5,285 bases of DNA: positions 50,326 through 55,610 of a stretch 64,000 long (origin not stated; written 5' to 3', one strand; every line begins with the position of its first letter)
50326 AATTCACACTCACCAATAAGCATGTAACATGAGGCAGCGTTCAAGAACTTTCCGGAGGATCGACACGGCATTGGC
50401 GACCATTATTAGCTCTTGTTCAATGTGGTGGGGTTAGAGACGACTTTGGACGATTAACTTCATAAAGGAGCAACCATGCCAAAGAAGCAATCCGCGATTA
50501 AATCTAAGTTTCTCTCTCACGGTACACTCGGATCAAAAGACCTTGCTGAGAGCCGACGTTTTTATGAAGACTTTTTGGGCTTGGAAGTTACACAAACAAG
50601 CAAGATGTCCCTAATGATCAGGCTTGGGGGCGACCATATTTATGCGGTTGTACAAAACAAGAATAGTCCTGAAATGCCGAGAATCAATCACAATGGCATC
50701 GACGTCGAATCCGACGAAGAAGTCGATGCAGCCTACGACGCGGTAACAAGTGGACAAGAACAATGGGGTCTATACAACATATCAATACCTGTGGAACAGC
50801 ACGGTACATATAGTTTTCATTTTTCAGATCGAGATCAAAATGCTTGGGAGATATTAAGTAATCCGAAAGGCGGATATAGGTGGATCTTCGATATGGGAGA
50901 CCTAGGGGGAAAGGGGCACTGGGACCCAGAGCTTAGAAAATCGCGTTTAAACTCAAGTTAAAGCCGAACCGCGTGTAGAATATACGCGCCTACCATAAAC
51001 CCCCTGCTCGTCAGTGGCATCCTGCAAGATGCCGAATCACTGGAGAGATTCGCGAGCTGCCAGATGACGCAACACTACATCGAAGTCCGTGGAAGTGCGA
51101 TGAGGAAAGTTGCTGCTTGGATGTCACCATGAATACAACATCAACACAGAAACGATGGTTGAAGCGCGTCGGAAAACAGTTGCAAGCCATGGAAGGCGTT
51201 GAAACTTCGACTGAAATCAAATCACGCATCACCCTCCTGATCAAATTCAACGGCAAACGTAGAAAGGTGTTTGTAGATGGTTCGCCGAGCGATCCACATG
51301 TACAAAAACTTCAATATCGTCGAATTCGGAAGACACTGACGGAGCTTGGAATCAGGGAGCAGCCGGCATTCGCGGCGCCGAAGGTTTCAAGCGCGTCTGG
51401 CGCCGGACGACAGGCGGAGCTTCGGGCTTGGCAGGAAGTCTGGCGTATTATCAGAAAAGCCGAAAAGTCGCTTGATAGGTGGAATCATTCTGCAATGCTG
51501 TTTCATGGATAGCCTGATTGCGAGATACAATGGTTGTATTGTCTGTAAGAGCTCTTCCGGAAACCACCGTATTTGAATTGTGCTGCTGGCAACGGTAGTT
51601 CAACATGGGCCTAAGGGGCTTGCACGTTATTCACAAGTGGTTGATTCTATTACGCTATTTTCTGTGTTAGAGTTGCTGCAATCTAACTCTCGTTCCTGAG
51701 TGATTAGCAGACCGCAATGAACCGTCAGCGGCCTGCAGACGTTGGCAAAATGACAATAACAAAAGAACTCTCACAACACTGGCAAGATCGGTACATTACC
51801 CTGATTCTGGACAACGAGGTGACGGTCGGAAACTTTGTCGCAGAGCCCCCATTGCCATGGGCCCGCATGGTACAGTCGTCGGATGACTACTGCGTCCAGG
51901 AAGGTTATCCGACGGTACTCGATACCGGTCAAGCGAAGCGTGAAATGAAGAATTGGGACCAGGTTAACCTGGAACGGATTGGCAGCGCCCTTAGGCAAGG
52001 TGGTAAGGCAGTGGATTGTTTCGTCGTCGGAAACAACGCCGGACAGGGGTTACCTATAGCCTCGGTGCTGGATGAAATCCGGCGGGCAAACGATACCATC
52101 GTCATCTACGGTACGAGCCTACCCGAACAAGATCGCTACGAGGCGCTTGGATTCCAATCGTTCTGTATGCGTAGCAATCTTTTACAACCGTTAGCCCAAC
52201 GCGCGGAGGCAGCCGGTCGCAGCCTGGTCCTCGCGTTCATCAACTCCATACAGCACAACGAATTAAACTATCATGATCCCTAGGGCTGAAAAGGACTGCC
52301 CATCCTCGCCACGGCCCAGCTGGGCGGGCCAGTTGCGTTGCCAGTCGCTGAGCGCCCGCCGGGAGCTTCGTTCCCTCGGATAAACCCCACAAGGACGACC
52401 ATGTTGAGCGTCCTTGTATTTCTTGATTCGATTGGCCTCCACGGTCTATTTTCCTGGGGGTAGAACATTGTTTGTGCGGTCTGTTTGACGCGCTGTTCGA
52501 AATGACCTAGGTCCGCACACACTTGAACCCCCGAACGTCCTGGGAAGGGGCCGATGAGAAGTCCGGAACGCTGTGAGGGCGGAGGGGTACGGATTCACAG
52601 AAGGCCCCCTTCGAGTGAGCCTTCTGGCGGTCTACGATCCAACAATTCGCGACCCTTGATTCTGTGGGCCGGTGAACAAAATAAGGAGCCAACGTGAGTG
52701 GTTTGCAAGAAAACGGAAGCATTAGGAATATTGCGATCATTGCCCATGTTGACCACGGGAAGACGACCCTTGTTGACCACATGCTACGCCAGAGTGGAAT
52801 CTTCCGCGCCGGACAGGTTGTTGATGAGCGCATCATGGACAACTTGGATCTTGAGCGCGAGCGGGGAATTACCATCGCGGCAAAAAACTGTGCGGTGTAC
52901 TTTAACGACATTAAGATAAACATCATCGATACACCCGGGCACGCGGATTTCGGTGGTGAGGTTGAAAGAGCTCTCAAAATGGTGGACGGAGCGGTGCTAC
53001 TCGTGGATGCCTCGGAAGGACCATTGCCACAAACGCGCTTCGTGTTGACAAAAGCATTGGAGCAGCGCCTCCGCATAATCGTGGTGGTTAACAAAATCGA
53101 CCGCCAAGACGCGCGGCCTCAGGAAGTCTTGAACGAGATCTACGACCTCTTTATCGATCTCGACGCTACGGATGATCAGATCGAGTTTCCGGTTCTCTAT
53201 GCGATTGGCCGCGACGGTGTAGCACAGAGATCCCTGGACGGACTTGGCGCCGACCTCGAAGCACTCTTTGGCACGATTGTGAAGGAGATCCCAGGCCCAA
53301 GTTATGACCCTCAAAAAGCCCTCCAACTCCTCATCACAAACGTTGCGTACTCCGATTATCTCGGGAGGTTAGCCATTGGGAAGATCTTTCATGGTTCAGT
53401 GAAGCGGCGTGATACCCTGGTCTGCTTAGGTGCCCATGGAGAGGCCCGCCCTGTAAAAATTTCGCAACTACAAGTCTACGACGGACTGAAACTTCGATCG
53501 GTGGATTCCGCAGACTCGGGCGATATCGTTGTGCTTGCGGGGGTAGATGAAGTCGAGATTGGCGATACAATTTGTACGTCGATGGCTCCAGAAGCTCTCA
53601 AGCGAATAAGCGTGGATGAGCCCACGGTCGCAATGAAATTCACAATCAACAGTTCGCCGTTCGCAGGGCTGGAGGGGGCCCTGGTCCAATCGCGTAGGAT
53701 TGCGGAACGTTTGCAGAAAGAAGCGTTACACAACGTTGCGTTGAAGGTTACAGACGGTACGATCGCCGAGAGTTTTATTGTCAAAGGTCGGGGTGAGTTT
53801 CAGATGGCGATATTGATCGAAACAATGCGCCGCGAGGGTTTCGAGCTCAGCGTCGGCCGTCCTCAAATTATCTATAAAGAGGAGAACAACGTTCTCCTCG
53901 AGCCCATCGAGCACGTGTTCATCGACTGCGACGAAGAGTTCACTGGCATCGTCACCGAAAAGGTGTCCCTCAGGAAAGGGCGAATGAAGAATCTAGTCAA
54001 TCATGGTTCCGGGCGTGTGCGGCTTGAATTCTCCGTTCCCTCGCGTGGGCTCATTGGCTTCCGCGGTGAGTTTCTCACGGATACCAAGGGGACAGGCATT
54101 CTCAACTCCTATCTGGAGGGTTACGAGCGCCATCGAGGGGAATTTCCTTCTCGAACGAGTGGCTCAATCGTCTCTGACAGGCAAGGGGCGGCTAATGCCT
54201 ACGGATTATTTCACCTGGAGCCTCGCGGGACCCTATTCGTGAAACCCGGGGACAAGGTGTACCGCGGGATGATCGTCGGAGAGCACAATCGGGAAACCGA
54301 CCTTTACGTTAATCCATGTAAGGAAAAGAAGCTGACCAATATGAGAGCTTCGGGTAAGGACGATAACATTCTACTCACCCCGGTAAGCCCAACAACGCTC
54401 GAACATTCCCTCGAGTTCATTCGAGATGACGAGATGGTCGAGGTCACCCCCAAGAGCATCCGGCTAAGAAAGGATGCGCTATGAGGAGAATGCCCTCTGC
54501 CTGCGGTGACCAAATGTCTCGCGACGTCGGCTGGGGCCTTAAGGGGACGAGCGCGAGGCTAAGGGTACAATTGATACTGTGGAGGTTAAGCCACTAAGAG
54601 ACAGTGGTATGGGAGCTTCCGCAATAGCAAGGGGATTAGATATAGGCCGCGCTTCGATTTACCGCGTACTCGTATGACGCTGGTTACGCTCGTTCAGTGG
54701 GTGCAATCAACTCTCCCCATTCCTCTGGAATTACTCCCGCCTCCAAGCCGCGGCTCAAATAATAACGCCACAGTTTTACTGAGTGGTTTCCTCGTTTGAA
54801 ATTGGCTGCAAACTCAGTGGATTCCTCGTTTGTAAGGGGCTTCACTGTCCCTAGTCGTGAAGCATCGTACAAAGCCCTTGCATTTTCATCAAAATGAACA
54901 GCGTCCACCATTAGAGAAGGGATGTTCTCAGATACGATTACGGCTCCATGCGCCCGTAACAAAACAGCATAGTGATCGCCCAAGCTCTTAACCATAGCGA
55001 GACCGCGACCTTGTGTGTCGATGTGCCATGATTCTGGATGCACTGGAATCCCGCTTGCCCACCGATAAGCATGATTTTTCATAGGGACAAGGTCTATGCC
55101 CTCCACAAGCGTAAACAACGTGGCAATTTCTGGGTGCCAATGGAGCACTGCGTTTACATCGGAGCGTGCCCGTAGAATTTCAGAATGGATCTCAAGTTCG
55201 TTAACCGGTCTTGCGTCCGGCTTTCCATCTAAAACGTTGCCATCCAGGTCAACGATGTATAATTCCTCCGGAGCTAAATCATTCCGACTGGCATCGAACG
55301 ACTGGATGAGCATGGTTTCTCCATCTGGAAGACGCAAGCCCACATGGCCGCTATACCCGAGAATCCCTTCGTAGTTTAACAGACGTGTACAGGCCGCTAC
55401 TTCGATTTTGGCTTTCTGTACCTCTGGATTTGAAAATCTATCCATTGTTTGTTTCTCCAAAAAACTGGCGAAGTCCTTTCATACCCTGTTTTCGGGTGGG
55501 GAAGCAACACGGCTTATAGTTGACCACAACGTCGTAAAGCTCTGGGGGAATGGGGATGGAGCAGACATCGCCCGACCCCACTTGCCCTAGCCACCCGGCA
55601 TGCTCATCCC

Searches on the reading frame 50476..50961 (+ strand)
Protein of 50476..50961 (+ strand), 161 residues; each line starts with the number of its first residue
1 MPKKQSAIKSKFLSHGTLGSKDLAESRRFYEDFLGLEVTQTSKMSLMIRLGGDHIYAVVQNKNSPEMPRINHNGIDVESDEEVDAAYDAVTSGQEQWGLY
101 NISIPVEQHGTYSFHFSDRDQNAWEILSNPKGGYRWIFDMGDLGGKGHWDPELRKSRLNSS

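Call 75: search_protein_families(library=pfam, proteins=[window:50476-50961:+], max_evalue=0.001)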
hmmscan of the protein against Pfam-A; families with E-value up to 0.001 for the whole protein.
window:50476-50961:+ (161 aa): 1 family
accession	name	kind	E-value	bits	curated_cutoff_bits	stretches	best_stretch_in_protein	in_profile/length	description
PF00903.31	Glyoxalase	-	1.3e-08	35.7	20.6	1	14-126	3-121/121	Glyoxalase/Bleomycin resistance protein/Dioxygenase superfamily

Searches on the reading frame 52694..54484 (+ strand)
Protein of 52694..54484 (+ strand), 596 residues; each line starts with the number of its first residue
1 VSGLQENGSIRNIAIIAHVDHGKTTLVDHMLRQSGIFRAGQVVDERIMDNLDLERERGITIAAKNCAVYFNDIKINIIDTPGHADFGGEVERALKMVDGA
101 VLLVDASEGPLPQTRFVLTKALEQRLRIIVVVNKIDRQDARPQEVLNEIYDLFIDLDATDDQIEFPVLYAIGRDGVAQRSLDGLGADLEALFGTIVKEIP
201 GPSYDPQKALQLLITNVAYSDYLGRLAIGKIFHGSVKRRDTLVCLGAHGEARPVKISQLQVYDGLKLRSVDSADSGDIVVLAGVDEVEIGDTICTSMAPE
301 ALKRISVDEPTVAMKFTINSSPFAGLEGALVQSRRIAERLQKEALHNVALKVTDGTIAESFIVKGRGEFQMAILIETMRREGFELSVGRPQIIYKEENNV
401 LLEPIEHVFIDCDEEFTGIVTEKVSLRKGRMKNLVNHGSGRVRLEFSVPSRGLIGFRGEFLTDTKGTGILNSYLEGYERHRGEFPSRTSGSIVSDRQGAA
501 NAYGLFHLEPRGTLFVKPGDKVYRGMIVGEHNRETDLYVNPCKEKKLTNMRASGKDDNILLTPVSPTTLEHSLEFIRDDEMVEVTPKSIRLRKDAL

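Call 75: search_protein_families(library=pfam, proteins=[window:52694-54484:+], max_evalue=0.001)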
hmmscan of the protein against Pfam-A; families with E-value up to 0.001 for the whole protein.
window:52694-54484:+ (596 aa): 6 families
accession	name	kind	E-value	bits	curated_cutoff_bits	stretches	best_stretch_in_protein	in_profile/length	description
PF00009.33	GTP_EFTU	-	7.9e-55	185.8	26.5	1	9-178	2-175/188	Elongation factor Tu GTP binding domain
PF21018.2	BipA_C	-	4.3e-46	155.6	23.8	1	490-595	2-107/110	TypA/BipA C-terminal domain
PF00679.30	EFG_C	-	1.8e-20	73.2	27.9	1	400-484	1-85/89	Elongation factor G C-terminus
PF03144.31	GTP_EFTU_D2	-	1.8e-09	38.3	30.3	1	224-294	1-73/73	Elongation factor Tu domain 2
PF22042.2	EF-G_D2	-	2.4e-08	34.4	27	1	218-295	10-83/84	Elongation factor G domain 2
PF01926.29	MMR_HSR1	-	6.5e-05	23.5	21.9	1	13-134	2-113/113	50S ribosome-binding GTPase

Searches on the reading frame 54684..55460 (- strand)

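Call 75: search_protein_families(library=pfam, proteins=[window:54684-55460:-], max_evalue=0.001)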
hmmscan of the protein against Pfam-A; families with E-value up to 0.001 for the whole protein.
window:54684-55460:- (258 aa): 1 family
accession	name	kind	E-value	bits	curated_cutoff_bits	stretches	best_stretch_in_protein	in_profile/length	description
PF00596.27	Aldolase_II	-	5.4e-30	105.1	22.2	1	21-196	3-181/183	Class II Aldolase and Adducin N-terminal domain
